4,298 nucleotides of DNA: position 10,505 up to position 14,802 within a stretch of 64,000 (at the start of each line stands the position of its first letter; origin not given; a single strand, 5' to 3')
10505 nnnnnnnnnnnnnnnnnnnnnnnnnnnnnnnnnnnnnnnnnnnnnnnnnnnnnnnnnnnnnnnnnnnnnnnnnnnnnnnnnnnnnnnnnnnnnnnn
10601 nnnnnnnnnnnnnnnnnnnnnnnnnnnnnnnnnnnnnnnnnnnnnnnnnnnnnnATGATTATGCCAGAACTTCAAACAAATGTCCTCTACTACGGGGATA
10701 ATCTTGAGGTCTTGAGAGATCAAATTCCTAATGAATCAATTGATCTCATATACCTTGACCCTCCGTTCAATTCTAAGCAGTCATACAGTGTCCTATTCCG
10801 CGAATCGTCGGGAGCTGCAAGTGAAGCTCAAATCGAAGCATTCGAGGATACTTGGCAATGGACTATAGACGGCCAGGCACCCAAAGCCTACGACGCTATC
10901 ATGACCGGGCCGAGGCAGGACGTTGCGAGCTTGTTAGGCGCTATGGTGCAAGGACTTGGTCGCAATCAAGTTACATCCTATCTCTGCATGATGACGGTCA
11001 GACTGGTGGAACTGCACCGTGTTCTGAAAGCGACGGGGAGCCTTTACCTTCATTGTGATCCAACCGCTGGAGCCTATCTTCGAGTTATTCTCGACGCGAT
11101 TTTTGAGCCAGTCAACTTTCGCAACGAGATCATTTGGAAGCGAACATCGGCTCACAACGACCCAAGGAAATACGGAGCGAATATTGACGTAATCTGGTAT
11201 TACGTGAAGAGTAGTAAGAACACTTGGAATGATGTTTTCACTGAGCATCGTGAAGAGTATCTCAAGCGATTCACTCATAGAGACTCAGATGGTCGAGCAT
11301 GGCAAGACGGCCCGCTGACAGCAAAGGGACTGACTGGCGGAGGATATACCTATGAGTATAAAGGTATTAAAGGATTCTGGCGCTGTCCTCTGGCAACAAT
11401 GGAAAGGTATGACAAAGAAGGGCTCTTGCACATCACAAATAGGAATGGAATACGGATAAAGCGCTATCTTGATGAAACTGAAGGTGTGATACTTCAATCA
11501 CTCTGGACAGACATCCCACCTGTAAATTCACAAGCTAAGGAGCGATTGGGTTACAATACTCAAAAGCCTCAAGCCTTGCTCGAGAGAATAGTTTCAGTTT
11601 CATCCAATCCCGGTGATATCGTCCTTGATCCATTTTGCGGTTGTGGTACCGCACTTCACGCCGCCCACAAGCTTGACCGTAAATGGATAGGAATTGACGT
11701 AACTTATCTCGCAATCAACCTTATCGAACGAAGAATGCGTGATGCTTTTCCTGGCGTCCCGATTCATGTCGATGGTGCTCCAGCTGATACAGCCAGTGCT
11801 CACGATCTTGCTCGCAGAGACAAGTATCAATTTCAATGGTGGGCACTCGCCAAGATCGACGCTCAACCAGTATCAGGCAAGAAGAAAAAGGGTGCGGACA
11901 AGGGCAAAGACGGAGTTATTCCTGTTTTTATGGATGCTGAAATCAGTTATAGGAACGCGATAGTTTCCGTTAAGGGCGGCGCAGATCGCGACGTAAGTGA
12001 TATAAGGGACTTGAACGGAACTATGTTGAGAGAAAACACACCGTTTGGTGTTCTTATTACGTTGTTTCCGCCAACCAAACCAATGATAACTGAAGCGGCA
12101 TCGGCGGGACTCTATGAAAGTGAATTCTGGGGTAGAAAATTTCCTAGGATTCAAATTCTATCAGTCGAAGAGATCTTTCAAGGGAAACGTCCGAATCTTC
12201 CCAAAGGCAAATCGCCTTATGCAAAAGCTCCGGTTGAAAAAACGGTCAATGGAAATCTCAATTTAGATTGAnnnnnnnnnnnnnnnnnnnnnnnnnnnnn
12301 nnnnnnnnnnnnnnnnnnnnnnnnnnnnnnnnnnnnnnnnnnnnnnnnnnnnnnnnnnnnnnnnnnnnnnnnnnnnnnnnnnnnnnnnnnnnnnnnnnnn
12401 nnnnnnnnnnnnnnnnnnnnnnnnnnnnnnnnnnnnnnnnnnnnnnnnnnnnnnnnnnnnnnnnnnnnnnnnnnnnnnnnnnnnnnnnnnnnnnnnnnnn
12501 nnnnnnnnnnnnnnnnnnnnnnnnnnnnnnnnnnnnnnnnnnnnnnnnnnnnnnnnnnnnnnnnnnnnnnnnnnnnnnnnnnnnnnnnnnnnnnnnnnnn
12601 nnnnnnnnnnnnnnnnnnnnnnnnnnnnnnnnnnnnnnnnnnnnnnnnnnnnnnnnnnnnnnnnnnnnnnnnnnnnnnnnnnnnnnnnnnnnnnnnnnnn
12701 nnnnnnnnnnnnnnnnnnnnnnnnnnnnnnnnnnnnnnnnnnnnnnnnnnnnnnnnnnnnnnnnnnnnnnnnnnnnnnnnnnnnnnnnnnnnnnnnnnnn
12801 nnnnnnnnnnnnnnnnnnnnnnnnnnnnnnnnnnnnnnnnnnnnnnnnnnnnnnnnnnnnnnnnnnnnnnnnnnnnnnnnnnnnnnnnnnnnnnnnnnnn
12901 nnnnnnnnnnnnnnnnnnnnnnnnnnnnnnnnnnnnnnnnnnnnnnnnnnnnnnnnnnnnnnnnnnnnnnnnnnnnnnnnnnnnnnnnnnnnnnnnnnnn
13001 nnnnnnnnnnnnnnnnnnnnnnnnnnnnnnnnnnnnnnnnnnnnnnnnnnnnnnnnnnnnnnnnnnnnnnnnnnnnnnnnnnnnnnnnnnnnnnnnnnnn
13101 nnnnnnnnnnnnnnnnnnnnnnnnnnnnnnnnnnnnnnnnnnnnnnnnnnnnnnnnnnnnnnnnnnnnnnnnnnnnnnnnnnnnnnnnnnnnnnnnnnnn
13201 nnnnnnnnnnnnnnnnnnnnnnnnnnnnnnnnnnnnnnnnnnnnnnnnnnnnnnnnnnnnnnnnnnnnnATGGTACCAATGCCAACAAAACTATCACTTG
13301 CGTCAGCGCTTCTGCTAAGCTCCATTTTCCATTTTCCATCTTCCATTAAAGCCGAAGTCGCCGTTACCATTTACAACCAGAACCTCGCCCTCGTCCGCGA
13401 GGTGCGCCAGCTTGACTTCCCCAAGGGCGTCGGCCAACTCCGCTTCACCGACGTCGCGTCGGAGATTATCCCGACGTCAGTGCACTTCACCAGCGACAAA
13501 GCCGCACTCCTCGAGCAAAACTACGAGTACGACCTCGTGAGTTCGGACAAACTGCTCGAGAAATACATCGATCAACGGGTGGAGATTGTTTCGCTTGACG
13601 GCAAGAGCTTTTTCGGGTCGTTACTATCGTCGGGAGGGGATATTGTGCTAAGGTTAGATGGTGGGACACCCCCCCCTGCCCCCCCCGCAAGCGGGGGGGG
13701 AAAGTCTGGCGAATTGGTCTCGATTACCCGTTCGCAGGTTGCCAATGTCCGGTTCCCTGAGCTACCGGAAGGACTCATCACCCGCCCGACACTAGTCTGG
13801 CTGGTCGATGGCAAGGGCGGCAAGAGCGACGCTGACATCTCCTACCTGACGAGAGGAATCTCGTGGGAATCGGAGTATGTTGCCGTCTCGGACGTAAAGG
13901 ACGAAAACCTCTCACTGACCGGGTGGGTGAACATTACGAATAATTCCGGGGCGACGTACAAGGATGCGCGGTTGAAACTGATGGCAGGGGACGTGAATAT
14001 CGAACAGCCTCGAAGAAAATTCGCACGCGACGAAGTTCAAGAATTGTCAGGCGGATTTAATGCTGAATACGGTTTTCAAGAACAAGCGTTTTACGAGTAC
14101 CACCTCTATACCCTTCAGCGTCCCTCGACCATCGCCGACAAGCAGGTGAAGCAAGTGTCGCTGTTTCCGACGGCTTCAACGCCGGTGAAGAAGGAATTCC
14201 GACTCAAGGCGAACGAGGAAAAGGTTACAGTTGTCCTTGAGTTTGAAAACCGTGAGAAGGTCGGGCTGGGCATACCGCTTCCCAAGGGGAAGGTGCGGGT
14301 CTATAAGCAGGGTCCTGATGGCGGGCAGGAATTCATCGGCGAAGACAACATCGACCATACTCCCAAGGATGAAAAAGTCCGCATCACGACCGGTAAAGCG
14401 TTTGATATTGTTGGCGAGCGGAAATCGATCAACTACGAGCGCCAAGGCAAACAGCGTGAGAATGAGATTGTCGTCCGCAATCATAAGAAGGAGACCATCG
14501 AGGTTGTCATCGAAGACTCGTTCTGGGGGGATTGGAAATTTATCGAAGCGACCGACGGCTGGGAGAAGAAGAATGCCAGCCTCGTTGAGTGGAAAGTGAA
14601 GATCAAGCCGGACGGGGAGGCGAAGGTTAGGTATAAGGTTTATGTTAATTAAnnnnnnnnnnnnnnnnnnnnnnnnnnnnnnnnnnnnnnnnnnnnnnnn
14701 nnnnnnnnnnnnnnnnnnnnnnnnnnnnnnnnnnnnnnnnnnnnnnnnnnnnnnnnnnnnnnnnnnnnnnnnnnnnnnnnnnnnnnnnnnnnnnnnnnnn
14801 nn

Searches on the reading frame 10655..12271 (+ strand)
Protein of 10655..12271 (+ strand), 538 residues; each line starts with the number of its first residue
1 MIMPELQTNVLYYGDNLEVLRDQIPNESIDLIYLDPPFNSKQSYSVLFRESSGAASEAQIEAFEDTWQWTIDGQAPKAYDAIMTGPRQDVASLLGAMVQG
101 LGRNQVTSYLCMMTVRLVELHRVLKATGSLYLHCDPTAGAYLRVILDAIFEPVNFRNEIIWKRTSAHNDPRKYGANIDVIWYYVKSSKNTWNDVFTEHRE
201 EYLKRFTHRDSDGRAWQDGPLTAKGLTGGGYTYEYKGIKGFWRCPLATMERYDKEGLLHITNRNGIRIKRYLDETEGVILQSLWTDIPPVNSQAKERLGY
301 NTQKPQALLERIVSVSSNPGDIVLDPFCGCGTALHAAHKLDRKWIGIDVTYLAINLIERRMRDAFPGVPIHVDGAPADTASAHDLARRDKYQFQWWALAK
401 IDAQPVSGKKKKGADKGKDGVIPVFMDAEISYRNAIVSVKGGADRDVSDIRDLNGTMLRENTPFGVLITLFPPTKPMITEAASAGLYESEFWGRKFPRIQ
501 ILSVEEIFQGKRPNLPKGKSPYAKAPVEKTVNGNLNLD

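Call 72: search_protein_families(library=pfam, proteins=[window:10655-12271:+], max_evalue=0.00001)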
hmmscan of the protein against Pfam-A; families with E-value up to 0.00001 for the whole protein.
window:10655-12271:+ (538 aa): 1 family
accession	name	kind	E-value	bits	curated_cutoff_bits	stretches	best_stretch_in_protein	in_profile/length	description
PF01555.25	N6_N4_Mtase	-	9.1e-39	134.1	26.7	1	29-350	1-212/221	DNA methylase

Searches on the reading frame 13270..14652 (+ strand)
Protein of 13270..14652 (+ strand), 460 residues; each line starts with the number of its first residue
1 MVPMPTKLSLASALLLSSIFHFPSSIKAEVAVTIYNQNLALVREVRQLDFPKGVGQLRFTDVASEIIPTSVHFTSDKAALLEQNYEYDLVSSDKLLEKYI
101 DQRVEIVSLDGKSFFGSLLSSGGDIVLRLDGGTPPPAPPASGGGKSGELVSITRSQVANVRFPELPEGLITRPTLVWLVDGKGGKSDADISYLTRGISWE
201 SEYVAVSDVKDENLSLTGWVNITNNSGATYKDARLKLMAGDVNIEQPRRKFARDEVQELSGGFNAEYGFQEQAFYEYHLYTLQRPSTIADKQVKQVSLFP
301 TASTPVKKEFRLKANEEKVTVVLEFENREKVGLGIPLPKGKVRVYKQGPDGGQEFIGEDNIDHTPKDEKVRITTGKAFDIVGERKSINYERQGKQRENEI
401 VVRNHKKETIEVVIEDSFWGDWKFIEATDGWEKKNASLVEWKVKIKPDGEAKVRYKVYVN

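Call 72: search_protein_families(library=pfam, proteins=[window:13270-14652:+], max_evalue=0.00001)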
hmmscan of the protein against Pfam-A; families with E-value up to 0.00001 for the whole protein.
window:13270-14652:+ (460 aa): 1 family
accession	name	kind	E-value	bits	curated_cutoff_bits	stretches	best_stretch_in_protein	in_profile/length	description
PF13598.12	DUF4139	-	5.6e-12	46.2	31.8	1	189-459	2-201/205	Domain of unknown function (DUF4139)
